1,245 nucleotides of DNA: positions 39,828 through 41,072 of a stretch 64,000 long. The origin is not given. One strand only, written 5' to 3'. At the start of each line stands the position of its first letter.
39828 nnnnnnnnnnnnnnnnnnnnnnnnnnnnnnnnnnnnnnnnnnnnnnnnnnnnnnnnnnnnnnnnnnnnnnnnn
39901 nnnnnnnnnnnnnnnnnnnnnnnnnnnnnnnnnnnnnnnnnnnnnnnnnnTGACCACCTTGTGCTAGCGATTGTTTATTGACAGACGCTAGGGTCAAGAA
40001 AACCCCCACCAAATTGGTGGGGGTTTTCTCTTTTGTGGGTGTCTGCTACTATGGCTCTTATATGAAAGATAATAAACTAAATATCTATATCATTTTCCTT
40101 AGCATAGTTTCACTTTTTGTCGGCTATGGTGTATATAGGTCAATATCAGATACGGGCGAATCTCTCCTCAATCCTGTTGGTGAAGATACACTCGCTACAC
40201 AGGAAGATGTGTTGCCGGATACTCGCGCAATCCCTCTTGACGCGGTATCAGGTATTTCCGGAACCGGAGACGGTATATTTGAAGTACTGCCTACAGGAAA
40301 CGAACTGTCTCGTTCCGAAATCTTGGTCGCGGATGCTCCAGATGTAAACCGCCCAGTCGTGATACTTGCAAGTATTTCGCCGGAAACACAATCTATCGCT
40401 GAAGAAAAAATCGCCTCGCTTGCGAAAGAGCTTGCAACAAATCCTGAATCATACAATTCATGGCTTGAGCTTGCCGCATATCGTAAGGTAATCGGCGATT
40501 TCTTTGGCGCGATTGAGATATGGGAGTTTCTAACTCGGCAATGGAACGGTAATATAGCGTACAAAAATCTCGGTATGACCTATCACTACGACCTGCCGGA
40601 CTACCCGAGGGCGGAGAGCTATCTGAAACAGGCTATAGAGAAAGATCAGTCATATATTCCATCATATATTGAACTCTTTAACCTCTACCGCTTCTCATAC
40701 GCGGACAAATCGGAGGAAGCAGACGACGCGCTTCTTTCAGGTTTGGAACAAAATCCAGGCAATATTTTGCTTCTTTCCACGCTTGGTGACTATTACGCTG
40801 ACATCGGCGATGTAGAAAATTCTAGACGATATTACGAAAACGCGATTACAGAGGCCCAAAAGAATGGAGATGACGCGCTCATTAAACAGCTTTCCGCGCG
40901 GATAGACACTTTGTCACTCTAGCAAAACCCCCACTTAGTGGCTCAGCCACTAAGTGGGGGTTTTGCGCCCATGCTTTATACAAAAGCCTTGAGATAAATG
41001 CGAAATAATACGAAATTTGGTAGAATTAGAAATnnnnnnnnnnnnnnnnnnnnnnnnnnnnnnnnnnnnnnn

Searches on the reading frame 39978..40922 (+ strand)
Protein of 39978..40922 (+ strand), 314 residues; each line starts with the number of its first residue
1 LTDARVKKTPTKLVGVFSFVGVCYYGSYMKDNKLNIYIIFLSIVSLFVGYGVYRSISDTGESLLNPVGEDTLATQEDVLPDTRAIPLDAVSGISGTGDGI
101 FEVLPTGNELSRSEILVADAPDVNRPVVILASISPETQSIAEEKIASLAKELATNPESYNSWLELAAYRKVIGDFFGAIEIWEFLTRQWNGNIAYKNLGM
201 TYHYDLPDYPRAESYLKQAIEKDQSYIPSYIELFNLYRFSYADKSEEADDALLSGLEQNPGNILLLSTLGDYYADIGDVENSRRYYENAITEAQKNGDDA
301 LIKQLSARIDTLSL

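Call 7: search_protein_families(library=pfam, proteins=[window:39978-40922:+])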
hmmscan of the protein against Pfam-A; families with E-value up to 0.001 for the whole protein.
window:39978-40922:+ (314 aa): 6 families
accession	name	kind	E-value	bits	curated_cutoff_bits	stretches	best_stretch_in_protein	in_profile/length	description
PF13431.12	TPR_17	-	1.8e-06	28.2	24.4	0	253-280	3-30/34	Tetratricopeptide repeat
PF13424.12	TPR_12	-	1.1e-05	25.9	30.1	0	193-221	46-73/77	Tetratricopeptide repeat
PF13176.12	TPR_7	-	0.00011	22.4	27.9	0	194-223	1-31/36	Tetratricopeptide repeat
PF13374.12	TPR_10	-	0.00017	21.9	27.5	0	195-221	5-30/42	Tetratricopeptide repeat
PF13428.12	TPR_14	-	0.00037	21.3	23.5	0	268-301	6-36/44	Tetratricopeptide repeat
PF13181.12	TPR_8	-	0.00057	20.3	25.7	0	268-295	6-33/34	Tetratricopeptide repeat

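Call 46: search_protein_families(library=ncbifam, proteins=[window:39978-40922:+], max_evalue=1)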
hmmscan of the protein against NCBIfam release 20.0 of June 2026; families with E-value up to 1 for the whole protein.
window:39978-40922:+ (314 aa): 8 families
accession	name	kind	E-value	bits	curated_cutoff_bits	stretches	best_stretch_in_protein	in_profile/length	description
TIGR02521.1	type_IV_pilW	equivalog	1.1e-08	35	154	2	243-298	45-100/234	type IV pilus biogenesis/stability protein PilW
TIGR02917.1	PEP_TPR_lipo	equivalog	1.7e-05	22.9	312.2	1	116-296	627-803/899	XrtA/PEP-CTERM system TPR-repeat protein PrsT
NF047371.1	FlcA_CTERM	equivalog_domain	0.0013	17.3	300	1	188-295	434-539/646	periplasmic flagellar collar protein FlcA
TIGR00540.1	TPR_hemY_coli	hypoth_equivalog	0.0034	16.2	142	1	143-297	207-360/385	heme biosynthesis-associated TPR protein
NF007692.0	PRK10370.1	equivalog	0.01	15.5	306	1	236-292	54-110/206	heme lyase NrfEFG subunit NrfG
NF053779.1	BT3442_fam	equivalog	0.015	14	940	1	198-266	228-293/563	BT3442 family protein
NF033920.0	C39_PA2778_fam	equivalog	0.046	13.1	150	0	171-233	168-230/255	PA2778 family cysteine peptidase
NF033161.1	lipo_LipL41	equivalog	0.17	10.8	400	1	268-309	307-346/358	lipoprotein LipL41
